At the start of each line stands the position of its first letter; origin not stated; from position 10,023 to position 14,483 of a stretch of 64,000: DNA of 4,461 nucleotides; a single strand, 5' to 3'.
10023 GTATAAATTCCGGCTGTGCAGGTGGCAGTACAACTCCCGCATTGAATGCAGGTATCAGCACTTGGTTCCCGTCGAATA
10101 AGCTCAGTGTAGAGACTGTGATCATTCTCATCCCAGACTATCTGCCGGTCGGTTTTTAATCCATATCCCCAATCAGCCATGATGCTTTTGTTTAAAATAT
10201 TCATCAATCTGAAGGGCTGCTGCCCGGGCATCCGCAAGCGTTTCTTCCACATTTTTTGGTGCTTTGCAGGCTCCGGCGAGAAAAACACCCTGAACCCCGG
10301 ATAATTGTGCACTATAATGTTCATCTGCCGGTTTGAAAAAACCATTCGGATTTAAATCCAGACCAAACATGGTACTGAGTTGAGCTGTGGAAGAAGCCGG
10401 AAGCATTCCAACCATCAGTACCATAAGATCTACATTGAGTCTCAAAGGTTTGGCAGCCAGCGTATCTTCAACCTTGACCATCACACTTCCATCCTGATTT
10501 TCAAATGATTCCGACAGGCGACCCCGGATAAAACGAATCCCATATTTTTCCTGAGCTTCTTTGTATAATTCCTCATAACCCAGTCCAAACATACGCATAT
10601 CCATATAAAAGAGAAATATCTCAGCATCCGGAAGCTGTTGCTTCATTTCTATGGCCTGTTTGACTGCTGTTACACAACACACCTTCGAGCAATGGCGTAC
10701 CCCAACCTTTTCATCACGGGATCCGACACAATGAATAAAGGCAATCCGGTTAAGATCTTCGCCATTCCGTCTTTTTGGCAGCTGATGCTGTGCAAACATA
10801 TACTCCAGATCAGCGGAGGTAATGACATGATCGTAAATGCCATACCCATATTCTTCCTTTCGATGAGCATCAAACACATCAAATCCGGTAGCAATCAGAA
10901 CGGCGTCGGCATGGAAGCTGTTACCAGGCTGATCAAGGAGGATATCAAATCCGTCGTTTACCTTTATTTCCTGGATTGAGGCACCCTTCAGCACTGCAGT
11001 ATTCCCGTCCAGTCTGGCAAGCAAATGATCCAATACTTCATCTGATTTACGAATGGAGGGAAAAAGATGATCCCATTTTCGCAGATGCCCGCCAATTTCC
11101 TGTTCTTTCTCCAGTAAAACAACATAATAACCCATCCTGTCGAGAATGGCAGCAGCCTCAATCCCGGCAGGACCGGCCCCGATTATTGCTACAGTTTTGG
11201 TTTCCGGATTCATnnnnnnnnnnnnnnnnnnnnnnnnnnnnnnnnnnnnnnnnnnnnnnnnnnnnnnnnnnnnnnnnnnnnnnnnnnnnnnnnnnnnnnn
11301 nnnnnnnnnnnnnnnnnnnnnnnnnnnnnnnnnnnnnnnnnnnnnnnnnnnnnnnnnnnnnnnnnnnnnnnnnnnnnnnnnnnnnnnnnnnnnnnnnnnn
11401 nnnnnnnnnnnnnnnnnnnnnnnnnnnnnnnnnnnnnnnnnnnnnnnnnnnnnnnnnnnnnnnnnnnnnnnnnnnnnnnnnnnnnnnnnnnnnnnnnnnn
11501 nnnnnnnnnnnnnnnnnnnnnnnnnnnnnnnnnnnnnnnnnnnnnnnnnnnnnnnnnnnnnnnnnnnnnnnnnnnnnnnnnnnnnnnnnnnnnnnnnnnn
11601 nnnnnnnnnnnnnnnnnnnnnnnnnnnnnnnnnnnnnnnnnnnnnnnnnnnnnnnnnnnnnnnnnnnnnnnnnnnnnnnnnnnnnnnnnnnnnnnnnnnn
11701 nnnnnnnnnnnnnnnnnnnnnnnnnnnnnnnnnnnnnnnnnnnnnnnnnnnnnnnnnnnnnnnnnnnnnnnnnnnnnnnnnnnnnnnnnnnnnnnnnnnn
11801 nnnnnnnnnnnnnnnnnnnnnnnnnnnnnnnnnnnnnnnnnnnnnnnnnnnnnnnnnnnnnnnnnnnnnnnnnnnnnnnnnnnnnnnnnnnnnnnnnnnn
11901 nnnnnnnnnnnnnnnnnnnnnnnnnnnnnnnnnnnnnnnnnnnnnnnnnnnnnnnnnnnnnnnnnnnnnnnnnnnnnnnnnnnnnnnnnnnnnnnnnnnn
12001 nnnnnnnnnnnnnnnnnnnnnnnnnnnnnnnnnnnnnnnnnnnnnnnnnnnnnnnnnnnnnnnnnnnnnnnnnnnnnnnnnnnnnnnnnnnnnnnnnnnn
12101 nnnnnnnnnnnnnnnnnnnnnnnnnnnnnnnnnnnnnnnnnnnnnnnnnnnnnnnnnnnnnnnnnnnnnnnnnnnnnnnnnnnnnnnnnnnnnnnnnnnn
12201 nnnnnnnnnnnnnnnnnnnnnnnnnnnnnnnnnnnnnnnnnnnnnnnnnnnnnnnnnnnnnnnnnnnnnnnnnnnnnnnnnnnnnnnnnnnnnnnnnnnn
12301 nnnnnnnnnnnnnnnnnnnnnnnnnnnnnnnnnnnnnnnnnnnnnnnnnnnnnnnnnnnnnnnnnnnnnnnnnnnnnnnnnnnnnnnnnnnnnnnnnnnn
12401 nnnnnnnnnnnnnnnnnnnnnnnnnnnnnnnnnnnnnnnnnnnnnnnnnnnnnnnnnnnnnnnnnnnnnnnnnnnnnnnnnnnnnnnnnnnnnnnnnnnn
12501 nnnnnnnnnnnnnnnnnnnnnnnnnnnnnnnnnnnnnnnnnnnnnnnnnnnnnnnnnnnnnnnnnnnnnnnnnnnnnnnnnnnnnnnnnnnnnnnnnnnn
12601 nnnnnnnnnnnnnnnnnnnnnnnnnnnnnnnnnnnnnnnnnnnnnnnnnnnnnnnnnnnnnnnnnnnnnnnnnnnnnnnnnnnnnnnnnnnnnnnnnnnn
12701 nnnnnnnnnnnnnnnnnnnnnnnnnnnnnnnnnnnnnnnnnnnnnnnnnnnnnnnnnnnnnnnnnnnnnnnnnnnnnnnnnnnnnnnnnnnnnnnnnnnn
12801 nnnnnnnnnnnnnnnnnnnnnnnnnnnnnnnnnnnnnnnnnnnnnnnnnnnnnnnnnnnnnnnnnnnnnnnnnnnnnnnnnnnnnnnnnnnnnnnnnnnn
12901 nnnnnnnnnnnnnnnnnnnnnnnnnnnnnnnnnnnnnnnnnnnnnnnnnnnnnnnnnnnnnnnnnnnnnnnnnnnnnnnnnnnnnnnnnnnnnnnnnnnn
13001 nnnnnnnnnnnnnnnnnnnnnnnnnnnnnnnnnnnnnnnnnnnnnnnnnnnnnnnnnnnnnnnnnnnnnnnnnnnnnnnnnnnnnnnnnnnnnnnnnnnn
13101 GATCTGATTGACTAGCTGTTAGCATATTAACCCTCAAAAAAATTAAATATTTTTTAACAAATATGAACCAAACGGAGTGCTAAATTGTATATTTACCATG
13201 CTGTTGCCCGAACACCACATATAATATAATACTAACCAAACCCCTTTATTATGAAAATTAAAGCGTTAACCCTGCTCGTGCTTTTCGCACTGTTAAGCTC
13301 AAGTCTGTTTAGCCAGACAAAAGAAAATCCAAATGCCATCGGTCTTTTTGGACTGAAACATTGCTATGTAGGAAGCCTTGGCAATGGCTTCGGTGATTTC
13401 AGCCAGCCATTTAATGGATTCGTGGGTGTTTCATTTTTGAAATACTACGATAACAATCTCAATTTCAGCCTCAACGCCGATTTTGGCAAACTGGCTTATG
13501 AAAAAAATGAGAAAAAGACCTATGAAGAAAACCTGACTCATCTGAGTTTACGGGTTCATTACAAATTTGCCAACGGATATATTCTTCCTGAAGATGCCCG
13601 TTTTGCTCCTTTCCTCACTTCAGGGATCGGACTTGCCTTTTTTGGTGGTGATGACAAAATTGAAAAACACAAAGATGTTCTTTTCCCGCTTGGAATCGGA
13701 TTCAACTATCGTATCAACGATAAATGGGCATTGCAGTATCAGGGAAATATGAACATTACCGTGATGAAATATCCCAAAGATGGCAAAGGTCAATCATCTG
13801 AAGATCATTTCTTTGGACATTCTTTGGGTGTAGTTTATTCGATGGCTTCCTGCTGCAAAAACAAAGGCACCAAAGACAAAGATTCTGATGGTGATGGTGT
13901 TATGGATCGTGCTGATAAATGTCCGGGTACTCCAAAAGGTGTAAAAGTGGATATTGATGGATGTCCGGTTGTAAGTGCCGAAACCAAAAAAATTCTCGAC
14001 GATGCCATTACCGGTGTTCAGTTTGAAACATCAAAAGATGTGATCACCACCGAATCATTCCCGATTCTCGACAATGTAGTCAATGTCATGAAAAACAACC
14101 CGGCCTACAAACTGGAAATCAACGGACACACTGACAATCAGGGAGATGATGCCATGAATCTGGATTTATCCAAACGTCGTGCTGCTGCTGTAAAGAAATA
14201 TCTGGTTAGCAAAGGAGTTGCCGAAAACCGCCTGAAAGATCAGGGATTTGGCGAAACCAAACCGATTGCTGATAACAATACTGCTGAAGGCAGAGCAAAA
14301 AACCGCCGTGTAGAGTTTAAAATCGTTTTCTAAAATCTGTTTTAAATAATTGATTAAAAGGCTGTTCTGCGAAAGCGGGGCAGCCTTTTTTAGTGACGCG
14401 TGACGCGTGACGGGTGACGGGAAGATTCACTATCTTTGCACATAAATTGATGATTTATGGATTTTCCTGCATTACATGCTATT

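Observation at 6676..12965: Six-gene translationally coupled Hdr-like operon with a membrane quinone module and an appended solute importer: composition not matching any characterised Hdr/sHdr/Qmo/Dsr system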

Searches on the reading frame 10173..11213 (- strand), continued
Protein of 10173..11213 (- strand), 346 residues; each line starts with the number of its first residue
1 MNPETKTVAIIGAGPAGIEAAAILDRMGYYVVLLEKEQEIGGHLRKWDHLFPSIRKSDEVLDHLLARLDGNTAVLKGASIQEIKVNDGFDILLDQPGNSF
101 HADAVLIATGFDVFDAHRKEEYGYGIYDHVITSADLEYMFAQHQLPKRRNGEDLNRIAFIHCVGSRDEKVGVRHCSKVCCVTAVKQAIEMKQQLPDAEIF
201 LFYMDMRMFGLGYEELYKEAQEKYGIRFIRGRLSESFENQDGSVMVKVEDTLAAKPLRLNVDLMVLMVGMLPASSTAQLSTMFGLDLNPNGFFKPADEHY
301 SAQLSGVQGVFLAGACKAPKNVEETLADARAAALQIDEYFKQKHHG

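Call 85: search_protein_families(library=pfam, proteins=[L005:7553-8758:+, L008:7023-8204:+, L016:3340-3933:+, L018:11177-12013:+, L025:11183-12115:+, L037:11149-11559:+, L053:11134-12921:+, L054:11244-12491:+, L061:11312-11815:+, L012:8883-10022:+], max_evalue=0.0001)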
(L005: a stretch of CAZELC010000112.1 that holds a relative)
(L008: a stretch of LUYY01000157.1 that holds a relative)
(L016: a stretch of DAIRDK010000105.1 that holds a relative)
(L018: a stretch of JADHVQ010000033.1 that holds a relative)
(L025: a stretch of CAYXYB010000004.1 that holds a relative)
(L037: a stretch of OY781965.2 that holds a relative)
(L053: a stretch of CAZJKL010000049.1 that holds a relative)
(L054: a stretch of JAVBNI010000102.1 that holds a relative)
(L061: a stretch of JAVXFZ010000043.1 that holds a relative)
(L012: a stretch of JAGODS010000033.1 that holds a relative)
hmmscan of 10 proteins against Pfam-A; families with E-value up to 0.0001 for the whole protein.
L005:7553-8758:+ (401 aa): 2 families
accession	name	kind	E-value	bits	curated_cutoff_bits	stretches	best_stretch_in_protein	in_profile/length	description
PF02801.28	Ketoacyl-synt_C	-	4.5e-29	101.3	20.8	1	246-357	2-118/119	Beta-ketoacyl synthase, C-terminal domain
PF00109.32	ketoacyl-synt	-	2.5e-22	80.1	20.8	1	3-237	2-252/252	Beta-ketoacyl synthase, N-terminal domain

L008:7023-8204:+ (393 aa): 3 families
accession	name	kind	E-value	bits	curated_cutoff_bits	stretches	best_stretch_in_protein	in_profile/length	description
PF01053.26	Cys_Met_Meta_PP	-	2.9e-157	523.6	27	1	10-390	2-380/381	Cys/Met metabolism PLP-dependent enzyme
PF00155.27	Aminotran_1_2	-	5.5e-07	29.5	19.7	1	81-186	69-188/361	Aminotransferase class I and II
PF00266.25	Aminotran_5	-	2.8e-06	27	21.5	1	85-212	72-204/371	Aminotransferase class-V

L016:3340-3933:+ (197 aa): 2 families
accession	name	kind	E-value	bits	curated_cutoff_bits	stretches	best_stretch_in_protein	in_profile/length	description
PF18955.5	DUF5698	-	1.6e-21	76.9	27.5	1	32-89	1-58/58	Domain of unknown function (DUF5698)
PF10035.14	DUF2179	-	2.4e-10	40.5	22.8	1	122-172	1-53/55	Uncharacterized protein conserved in bacteria (DUF2179)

L018:11177-12013:+ (278 aa): 3 families
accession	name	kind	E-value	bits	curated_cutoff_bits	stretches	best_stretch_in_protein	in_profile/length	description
PF00924.24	MS_channel_2nd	-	1.5e-19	70.3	20.2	1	107-173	2-68/68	Mechanosensitive ion channel, beta-domain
PF21082.3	MS_channel_3rd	-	5e-12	46.5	21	1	181-266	2-88/88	Mechanosensitive ion channel MscS, C-terminal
PF21088.3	MS_channel_1st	-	4.8e-06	26.9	23.1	1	65-105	2-42/42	Mechanosensitive ion channel, transmembrane helices 2/3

L025:11183-12115:+ (310 aa): 2 families
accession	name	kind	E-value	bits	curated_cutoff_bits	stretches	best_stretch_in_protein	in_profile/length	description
PF01715.23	IPPT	-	1.1e-72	245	23.6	1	37-276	1-243/243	IPP transferase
PF01745.22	IPT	-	1e-11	45.1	20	1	4-70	3-69/233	Isopentenyl transferase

L037:11149-11559:+ (136 aa): 0 families

L053:11134-12921:+ (595 aa): 3 families
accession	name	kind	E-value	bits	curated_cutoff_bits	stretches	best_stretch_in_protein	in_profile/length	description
PF08497.15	Radical_SAM_N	-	5.6e-133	443.3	25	1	13-314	1-301/301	Radical SAM N-terminal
PF04055.27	Radical_SAM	-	6.6e-11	43.1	29.5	1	315-517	1-162/166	Radical SAM superfamily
PF11842.13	DUF3362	-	3.5e-10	40.7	27.6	1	529-580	1-57/151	Domain of unknown function (DUF3362)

L054:11244-12491:+ (415 aa): 3 families
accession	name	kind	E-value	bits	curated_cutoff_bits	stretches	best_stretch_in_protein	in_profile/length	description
PF02464.23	CinA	-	9.3e-55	184.9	23.5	1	259-409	4-154/155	Competence-damaged protein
PF00994.29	MoCF_biosynth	-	3.5e-33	114.8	26.6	1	4-170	1-144/144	Probable molybdopterin binding domain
PF18146.6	CinA_KH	-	9.2e-11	42.1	27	1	179-250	1-70/73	Damage-inducible protein CinA KH domain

L061:11312-11815:+ (167 aa): 0 families

L012:8883-10022:+ (379 aa): 2 families
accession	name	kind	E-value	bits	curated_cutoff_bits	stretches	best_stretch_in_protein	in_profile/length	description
PF04101.22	Glyco_tran_28_C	-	6.1e-10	39.8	22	1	217-345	3-130/166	Glycosyltransferase family 28 C-terminal domain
PF13528.12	Glyco_trans_1_3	-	1.4e-05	24.9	25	0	14-109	11-102/322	Glycosyl transferase family 1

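Call 88: search_protein_families(library=pfam, proteins=[L099:11321-11962:+, L099:11987-12355:+, L109:8566-9495:+, L091:12328-14235:+, L091:14248-16011:+, L091:16029-16508:+, L072:12471-13670:-, L072:13742-14950:+, L109:1258-2235:+, L065:11929-12477:+], max_evalue=0.0001)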
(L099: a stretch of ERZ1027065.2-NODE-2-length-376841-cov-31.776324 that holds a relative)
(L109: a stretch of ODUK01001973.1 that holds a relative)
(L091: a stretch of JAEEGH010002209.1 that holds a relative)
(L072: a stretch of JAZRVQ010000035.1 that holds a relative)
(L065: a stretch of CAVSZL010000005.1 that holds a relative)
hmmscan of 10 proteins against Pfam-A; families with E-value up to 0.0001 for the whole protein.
L099:11321-11962:+ (213 aa): 2 families
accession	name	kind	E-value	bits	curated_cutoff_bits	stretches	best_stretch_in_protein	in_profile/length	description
PF00881.29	Nitroreductase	-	7e-27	95.1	23.5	1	43-194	1-167/167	Nitroreductase family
PF14512.11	TM1586_NiRdase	-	5.4e-12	46.2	27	1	111-200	57-138/215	Putative TM nitroreductase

L099:11987-12355:+ (122 aa): 1 family
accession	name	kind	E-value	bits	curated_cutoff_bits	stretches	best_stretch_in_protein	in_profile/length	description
PF04342.18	DMT_6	-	6.8e-44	148.9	25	1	6-120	1-104/104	Putative member of DMT superfamily (DUF486)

L109:8566-9495:+ (309 aa): 3 families
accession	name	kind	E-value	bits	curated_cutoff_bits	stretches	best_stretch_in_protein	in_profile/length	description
PF00924.24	MS_channel_2nd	-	1.6e-21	76.6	20.2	1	138-203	2-67/68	Mechanosensitive ion channel, beta-domain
PF21082.3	MS_channel_3rd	-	3.3e-11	43.9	21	1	211-297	2-88/88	Mechanosensitive ion channel MscS, C-terminal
PF05552.17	MS_channel_1st_1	-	2.5e-09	37.3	22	1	39-87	1-49/50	Mechanosensitive ion channel, conserved TM helix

L091:12328-14235:+ (635 aa): 10 families
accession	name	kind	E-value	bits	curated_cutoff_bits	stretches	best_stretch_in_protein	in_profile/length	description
PF01512.22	Complex1_51K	-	6.3e-47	159.7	31.2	1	197-368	1-149/150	Nuo51 FMN-binding domain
PF10589.14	NADH_4Fe-4S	-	5.4e-32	109.9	23.5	1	480-563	2-85/85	NADH-ubiquinone oxidoreductase-F iron-sulfur binding region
PF00037.32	Fer4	-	6e-09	35.8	21.1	1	581-603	2-24/24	4Fe-4S binding domain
PF01257.25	2Fe-2S_thioredx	-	1.8e-07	31.5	24.8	1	42-117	64-141/145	Thioredoxin-like [2Fe-2S] ferredoxin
PF14697.11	Fer4_21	-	3.6e-07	30.6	35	1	581-628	2-52/59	4Fe-4S dicluster domain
PF13237.11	Fer4_10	-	5.5e-07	29.9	25.5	1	581-627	3-52/53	4Fe-4S dicluster domain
PF12797.12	Fer4_2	-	6.6e-07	29.3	24.5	1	581-599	4-22/22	4Fe-4S binding domain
PF12838.12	Fer4_7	-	3.3e-06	27.9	27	1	586-631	1-52/52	4Fe-4S dicluster domain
PF13187.11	Fer4_9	-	9.5e-06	26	27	1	586-630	1-50/52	4Fe-4S dicluster domain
PF10531.15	SLBB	-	2.7e-05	24.3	27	1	392-440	2-53/55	SLBB domain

L091:14248-16011:+ (587 aa): 10 families
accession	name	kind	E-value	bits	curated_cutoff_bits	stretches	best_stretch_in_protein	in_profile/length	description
PF02906.19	Fe_hyd_lg_C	-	5.7e-97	324.6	22.1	1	229-519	1-245/245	Iron only hydrogenase large subunit, C-terminal domain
PF02256.22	Fe_hyd_SSU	-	5.9e-25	87.5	24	1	529-583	2-56/56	Iron hydrogenase small subunit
PF13510.11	Fer2_4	-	1.1e-16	61.1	22.8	1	3-83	2-80/82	2Fe-2S iron-sulfur cluster binding domain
PF10588.14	NADH-G_4Fe-4S_3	-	6.3e-16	58.1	27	1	91-129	1-39/40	NADH-ubiquinone oxidoreductase-G iron-sulfur binding region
PF22117.2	Fer4_Nqo3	-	9.8e-09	35.7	27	1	146-212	4-67/67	NADH-quinone oxidoreductase subunit 3, ferredoxin-like domain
PF13183.11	Fer4_8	-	1.6e-07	32.2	27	1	150-209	2-67/68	4Fe-4S dicluster domain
PF12838.12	Fer4_7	-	2.1e-06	28.5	27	1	152-210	1-52/52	4Fe-4S dicluster domain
PF00037.32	Fer4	-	2.4e-06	27.6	21.1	1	195-212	7-24/24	4Fe-4S binding domain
PF14697.11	Fer4_21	-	1.2e-05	25.8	35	1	150-210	5-56/59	4Fe-4S dicluster domain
PF13187.11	Fer4_9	-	3e-05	24.4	27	1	152-210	1-51/52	4Fe-4S dicluster domain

L091:16029-16508:+ (159 aa): 1 family
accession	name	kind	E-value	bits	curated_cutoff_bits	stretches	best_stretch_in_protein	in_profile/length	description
PF01257.25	2Fe-2S_thioredx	-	1.3e-51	174.7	24.8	1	13-156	1-144/145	Thioredoxin-like [2Fe-2S] ferredoxin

L072:12471-13670:- (399 aa): 1 family
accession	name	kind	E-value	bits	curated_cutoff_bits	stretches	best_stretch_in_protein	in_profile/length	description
PF01553.26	Acyltransferase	-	7.3e-05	23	23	0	101-198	8-97/132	Acyltransferase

L072:13742-14950:+ (402 aa): 1 family
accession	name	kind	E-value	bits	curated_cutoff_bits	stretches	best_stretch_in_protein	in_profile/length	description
PF02547.20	Queuosine_synth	-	2.4e-97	326.4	25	1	8-398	2-321/322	Queuosine biosynthesis protein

L109:1258-2235:+ (325 aa): 1 family
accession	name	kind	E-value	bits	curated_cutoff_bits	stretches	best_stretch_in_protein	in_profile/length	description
PF01699.29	Na_Ca_ex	-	1.5e-62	210.5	24.9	2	5-151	3-149/151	Sodium/calcium exchanger protein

L065:11929-12477:+ (182 aa): 0 families

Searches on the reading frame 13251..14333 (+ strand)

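Call 69: search_protein_families(library=pfam, proteins=[window:13251-14333:+], max_evalue=0.00001)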
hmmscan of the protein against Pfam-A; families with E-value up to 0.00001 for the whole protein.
window:13251-14333:+ (360 aa): 2 families
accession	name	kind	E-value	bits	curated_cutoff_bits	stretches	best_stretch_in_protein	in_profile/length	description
PF00691.25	OmpA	-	9.4e-24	84.1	27.2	1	258-352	2-98/98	OmpA family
PF13505.12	OMP_b-brl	-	1.1e-09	39.1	28.7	1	8-196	2-173/175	Outer membrane protein beta-barrel domain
